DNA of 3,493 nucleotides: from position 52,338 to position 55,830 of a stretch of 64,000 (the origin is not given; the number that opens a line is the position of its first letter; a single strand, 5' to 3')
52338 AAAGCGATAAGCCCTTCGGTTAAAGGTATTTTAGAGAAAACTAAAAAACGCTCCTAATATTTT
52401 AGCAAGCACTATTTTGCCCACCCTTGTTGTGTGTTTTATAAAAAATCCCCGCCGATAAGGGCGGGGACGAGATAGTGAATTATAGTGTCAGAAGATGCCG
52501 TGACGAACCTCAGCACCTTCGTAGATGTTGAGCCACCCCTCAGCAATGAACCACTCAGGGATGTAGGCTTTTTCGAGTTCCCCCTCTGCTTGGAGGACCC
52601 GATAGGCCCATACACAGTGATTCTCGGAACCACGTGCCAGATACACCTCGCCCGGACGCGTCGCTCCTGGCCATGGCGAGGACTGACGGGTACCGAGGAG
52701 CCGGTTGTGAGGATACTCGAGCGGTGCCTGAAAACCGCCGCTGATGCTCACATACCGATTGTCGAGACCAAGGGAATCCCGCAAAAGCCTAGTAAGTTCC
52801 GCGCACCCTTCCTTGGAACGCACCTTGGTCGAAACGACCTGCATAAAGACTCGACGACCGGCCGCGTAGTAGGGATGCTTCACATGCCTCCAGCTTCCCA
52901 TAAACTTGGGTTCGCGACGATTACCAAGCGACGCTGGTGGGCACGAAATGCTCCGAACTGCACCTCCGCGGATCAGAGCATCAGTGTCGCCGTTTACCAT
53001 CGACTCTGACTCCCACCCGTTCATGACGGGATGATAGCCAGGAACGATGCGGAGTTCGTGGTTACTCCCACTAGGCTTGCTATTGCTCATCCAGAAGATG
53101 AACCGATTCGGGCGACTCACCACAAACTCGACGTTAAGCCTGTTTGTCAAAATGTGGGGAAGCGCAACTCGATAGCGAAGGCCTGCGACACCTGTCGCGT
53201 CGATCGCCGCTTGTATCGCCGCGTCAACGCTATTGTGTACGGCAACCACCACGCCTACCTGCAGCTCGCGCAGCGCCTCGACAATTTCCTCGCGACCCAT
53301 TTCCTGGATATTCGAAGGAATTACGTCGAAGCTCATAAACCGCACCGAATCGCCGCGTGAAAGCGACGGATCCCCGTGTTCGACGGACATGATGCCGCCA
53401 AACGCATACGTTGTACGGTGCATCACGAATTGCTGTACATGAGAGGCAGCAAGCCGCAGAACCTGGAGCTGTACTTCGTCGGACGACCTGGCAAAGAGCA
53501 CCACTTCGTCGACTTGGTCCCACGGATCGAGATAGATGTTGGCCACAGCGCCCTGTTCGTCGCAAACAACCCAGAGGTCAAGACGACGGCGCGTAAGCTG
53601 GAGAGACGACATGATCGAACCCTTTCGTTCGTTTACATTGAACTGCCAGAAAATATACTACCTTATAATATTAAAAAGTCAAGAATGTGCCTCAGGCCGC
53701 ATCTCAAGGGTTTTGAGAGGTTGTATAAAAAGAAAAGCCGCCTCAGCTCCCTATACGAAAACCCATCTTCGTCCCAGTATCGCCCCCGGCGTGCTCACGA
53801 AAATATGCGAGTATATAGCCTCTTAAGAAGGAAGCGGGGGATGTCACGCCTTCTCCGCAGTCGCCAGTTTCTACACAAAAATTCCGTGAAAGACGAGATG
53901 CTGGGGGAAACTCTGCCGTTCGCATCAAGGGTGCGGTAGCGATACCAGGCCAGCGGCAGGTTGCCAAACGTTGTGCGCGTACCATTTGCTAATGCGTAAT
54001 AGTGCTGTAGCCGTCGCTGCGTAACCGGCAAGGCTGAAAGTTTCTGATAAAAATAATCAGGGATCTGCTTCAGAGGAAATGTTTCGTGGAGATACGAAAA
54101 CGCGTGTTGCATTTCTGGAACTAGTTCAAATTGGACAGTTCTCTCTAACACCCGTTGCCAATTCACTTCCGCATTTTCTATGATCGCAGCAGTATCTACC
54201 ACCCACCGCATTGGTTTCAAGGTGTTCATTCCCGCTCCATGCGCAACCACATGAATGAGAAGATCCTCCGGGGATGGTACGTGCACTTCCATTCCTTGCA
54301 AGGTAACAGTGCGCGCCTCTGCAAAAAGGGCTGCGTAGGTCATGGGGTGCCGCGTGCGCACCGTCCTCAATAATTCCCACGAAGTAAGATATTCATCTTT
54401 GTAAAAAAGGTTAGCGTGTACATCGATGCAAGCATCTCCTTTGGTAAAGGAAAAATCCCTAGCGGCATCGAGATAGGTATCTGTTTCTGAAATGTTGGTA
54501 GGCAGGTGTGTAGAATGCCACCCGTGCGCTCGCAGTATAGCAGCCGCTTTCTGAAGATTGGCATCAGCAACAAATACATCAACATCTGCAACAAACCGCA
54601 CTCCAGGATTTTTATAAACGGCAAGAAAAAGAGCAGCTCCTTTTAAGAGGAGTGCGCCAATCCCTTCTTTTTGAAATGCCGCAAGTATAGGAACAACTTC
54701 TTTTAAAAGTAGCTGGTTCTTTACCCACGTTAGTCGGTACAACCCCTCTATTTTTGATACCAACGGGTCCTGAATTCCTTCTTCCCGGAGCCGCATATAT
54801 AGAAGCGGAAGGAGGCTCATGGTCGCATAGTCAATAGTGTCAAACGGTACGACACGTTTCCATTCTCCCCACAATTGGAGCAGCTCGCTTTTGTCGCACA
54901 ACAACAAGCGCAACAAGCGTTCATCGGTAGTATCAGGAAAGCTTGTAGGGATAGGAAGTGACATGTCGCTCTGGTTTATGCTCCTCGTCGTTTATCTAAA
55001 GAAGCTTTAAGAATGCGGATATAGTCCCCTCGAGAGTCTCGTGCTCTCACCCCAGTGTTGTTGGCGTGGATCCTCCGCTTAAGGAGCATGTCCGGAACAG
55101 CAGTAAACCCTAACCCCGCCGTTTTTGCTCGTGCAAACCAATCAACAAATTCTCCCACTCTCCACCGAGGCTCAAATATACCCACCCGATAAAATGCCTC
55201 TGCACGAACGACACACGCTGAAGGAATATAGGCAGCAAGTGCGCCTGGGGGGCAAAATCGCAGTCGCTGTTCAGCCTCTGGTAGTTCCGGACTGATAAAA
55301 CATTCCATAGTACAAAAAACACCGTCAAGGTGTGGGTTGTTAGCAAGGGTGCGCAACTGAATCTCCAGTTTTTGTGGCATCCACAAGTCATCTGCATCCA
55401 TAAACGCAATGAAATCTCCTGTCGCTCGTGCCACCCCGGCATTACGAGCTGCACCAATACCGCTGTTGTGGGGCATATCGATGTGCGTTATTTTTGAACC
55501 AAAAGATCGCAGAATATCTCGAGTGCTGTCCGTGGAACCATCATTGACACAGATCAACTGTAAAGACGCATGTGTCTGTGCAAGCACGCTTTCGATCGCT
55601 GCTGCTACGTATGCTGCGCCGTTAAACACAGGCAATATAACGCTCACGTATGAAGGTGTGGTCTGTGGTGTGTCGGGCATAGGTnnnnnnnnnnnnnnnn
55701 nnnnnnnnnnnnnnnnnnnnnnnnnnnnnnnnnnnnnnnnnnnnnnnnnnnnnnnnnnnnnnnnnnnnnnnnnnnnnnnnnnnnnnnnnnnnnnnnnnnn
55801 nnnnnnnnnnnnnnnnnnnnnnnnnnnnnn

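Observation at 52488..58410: Compact operon of HPr-kinase-like kinase, PqqD-like protein, PF14907-like nucleotidyltransferase and two paralogous GT2s: candidate novel peptide/glycan modification system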

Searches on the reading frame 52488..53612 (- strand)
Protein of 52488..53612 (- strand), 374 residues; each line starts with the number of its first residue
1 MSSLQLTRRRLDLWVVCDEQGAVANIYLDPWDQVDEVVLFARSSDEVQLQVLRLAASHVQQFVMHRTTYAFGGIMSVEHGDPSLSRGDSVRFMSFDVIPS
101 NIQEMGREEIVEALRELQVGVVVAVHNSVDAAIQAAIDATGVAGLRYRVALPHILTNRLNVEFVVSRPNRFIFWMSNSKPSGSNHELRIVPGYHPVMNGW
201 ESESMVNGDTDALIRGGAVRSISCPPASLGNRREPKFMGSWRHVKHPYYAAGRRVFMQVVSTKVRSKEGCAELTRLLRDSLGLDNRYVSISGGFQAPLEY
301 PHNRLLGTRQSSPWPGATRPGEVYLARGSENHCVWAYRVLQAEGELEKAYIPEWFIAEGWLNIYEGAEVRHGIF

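Call 3: search_protein_families(library=pfam, proteins=[window:52488-53612:-], max_evalue=0.01)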
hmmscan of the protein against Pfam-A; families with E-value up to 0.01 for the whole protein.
window:52488-53612:- (374 aa): 0 families

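Call 4: search_protein_families(library=ncbifam, proteins=[window:52488-53612:-], max_evalue=0.01)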
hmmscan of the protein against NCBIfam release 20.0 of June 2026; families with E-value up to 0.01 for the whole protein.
window:52488-53612:- (374 aa): 0 families

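Call 40: find_homologous_proteins(query=window:52488-53612:-, max_evalue=0.001)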
Query window:52488-53612:- (374 aa): 43 proteins with E <= 0.001 among 8000 candidates.
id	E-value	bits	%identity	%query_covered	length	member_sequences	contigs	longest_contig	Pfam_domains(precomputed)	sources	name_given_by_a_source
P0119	2.1e-253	858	100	100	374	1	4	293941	-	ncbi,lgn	-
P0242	5.8e-124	432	54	99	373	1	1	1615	-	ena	-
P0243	7.1e-123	428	53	97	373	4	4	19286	-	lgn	-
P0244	6.8e-122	425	54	97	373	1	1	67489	-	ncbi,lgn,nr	ncbi:MAG: hypothetical protein JWN64_701 [Parcubacteria group bacterium]|nr:hypothetical protein [Pa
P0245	1.1e-120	421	53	99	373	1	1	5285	-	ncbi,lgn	-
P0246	2.8e-119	416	57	94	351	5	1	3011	-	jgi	-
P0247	3.3e-119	416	53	99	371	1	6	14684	-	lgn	-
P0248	2.2e-118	414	54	97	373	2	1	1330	-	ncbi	-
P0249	1.4e-117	411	54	97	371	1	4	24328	-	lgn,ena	-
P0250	5.7e-115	402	51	99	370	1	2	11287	-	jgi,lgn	jgi:hypothetical protein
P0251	1.4e-114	401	52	98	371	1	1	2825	-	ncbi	-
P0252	3.0e-113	397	51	100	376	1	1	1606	-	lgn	-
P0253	4.8e-113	396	52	98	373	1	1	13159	-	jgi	jgi:hypothetical protein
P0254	3.3e-112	393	51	99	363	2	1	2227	-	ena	-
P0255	2.2e-110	387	50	99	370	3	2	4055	-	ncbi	-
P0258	3.3e-108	380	50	100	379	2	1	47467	-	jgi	jgi:hypothetical protein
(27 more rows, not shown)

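Call 41: find_encoding_contigs(protein=P0244, flank=8000, max_places=1)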
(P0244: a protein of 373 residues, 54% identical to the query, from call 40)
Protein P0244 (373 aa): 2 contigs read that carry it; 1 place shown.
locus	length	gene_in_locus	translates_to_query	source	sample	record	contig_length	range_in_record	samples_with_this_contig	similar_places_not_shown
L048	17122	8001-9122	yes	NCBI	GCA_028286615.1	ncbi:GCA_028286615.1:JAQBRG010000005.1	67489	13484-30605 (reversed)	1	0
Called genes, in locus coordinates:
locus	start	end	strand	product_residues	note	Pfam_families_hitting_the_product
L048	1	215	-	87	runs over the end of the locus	-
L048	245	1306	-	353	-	PF02646:RmuC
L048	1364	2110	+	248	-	PF20582:UPF0758_N, PF04002:RadC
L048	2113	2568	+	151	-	PF09424:YqeY, PF02637:GatB_Yqey (weak)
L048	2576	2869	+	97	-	-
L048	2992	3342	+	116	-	-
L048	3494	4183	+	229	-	PF00072:Response_reg, PF00486:Trans_reg_C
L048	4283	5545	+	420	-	PF07690:MFS_1, PF12832:MFS_1_like, PF00083:Sugar_tr (weak), PF07690:MFS_1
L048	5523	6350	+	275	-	PF01509:TruB_N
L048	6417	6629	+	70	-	-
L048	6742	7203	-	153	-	PF06094:GGACT, PF13772:AIG2_2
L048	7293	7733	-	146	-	PF00293:NUDIX, PF14815:NUDIX_4 (weak)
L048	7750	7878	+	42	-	-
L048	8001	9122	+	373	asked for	-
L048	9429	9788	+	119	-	PF00072:Response_reg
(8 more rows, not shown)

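Call 42: find_encoding_contigs(protein=P0258, flank=8000, max_places=1)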
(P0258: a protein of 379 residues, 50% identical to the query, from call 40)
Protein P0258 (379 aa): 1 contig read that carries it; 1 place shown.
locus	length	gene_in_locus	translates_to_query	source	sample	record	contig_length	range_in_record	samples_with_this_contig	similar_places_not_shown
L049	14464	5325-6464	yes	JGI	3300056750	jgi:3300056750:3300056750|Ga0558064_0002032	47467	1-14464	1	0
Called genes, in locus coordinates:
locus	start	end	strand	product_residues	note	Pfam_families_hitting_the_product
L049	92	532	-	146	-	-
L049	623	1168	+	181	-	-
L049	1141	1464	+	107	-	PF00581:Rhodanese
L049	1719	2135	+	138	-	-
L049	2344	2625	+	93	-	-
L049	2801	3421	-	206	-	PF01725:Ham1p_like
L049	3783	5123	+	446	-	PF01145:Band_7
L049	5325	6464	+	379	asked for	-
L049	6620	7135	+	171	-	-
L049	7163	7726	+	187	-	PF00156:Pribosyltran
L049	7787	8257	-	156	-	PF00293:NUDIX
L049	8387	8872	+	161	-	PF01467:CTP_transf_like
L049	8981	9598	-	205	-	PF00485:PRK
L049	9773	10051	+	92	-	-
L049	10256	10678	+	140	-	-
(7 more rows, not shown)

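Call 70: search_solved_structures(query=A5, max_evalue=10)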
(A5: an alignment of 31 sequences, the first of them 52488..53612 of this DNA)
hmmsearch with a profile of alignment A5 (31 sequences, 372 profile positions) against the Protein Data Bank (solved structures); distinct sequences matched with E-value up to 10: 2.
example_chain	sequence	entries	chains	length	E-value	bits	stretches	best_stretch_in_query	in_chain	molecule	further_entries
3gra_A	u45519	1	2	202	0.96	11.5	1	255-300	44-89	Transcriptional regulator, AraC family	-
1lkv_X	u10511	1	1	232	1.8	10.6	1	31-147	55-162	FLAGELLAR MOTOR SWITCH PROTEIN FLIG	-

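Call 71: search_protein_families(library=phrogs, proteins=[window:52488-53612:-], max_evalue=0.01)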
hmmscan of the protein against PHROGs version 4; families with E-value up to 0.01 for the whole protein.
window:52488-53612:- (374 aa): 0 families

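Call 86: search_protein_families(library=padloc, proteins=[window:52488-53612:-], max_evalue=0.001)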
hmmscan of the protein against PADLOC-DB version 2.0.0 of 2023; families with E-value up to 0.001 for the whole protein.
window:52488-53612:- (374 aa): 0 families

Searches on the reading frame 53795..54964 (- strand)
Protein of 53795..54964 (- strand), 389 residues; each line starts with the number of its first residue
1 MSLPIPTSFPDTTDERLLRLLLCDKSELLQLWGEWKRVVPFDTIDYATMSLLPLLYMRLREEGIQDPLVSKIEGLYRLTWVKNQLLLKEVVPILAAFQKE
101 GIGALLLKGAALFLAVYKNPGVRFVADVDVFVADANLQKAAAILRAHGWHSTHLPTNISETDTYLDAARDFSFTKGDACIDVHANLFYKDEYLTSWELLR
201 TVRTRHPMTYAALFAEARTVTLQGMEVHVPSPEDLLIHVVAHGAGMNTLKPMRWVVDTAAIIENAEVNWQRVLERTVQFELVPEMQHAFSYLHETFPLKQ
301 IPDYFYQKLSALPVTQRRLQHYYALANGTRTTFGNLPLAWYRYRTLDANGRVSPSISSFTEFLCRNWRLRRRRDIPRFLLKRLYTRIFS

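Call 3: search_protein_families(library=pfam, proteins=[window:53795-54964:-], max_evalue=0.01)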
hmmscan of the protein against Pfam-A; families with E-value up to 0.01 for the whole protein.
window:53795-54964:- (389 aa): 1 family
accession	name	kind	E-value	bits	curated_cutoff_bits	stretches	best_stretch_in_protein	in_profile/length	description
PF14907.12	NTP_transf_5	-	7.3e-42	144.1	31.2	1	49-296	15-248/249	Uncharacterised nucleotidyltransferase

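Call 4: search_protein_families(library=ncbifam, proteins=[window:53795-54964:-], max_evalue=0.01)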
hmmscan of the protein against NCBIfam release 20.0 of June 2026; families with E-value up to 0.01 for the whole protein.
window:53795-54964:- (389 aa): 0 families

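Call 55: search_solved_structures(query=window:53795-54964:-, max_evalue=1)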
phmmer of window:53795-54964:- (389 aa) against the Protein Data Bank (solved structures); distinct sequences matched with E-value up to 1: 2.
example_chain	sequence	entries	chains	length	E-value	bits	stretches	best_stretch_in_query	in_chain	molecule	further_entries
8b9z_W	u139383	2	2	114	0.18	13.9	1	27-93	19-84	NADH dehydrogenase [ubiquinone] 1 alpha subcomplex subunit 6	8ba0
8esw_A6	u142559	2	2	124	0.21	13.6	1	27-93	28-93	NADH dehydrogenase [ubiquinone] 1 alpha subcomplex subunit 6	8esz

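Call 86: search_protein_families(library=padloc, proteins=[window:53795-54964:-], max_evalue=0.001)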
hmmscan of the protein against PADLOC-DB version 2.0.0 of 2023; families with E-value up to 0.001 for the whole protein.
window:53795-54964:- (389 aa): 0 families

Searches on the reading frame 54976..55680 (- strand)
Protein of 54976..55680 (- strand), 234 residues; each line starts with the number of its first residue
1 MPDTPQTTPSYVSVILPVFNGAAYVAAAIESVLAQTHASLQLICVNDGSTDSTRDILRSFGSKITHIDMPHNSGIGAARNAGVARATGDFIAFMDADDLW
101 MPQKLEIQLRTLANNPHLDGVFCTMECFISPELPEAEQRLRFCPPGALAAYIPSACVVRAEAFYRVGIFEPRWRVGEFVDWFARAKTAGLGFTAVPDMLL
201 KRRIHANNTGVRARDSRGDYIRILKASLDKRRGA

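Call 3: search_protein_families(library=pfam, proteins=[window:54976-55680:-], max_evalue=0.01)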
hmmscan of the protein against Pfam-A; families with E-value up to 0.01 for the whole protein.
window:54976-55680:- (234 aa): 3 families
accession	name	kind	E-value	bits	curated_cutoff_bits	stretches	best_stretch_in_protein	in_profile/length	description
PF00535.33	Glycos_transf_2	-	6.8e-35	120.9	23.3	1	13-167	1-162/168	Glycosyl transferase family 2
PF13641.12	Glyco_tranf_2_3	-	7.9e-14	52.7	27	1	9-122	1-120/230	Glycosyltransferase like family 2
PF10111.15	Glyco_tranf_2_2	-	1e-13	51.9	27.3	1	13-110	1-104/276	Glycosyltransferase like family 2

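Call 4: search_protein_families(library=ncbifam, proteins=[window:54976-55680:-], max_evalue=0.01)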
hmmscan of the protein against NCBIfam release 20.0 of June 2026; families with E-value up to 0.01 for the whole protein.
window:54976-55680:- (234 aa): 27 families (the best 25 are shown)
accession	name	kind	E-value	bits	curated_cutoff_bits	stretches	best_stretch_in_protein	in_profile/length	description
NF007482.0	PRK10073.1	equivalog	2.8e-27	95.6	423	1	10-128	6-125/334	glycosyltransferase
NF047683.1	TeichurnBiosyTuaG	equivalog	1.4e-25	90.4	400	1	10-115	6-114/252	teichuronic acid biosynthesis protein TuaG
TIGR03965.1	mycofact_glyco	equivalog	2e-21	76.5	280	2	9-106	73-173/467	mycofactocin biosynthesis glycosyltransferase MftF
NF053739.1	GlytfEpsEBac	equivalog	1.3e-17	63.7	450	1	12-128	3-123/265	glycosyltransferase EpsE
TIGR03937.1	PgaC_IcaA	equivalog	5.9e-16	58.4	422.3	1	9-121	44-159/407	poly-beta-1,6-N-acetyl-D-glucosamine synthase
NF041875.1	EPS_EpsD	equivalog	4.6e-14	52.6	370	1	12-110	1-102/325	exopolysaccharide biosynthesis glycosyltransferase EpsD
TIGR04283.1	glyco_like_mftF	equivalog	3.3e-13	49.7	182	1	12-122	1-107/221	TIGR04283 family arsenosugar biosynthesis glycosyltransferase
TIGR04017.1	WcaA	equivalog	2e-12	47.3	495.75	1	10-110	5-108/279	colanic acid biosynthesis glycosyltransferase WcaA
NF007453.0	PRK10018.1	equivalog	2.7e-12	47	382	1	10-110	6-109/280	colanic acid biosynthesis glycosyltransferase WcaA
NF050050.1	ProtGlycPglI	equivalog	3.8e-12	46.2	500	1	11-112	3-108/306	GalNAc(5)-diNAcBac-PP-undecaprenol beta-1,3-glucosyltransferase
NF041394.1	GtaseAglG_Halo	equivalog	5.5e-12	45.6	440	1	12-105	3-100/304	glucosyl-dolichyl phosphate glucuronosyltransferase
NF010496.0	PRK13915.1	equivalog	3.1e-09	36.4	262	1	10-97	31-126/307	glucosyl-3-phosphoglycerate synthase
NF038302.1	EPS_HpsE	equivalog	8.5e-09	34.8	300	1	12-102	3-101/307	hormogonium polysaccharide biosynthesis glycosyltransferase HpsE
NF058614.1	PPMAGASynPpgS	equivalog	2.6e-08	33.6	370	1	13-87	3-72/226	polyprenyl-phospho-N-acetylgalactosaminyl synthase PpgS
NF038299.1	EPS_HpsN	equivalog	5.9e-08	32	425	1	11-119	2-113/317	hormogonium polysaccharide biosynthesis glycosyltransferase HpsN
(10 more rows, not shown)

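Call 86: search_protein_families(library=padloc, proteins=[window:54976-55680:-], max_evalue=0.001)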
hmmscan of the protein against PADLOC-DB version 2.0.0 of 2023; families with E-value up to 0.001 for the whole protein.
window:54976-55680:- (234 aa): 0 families
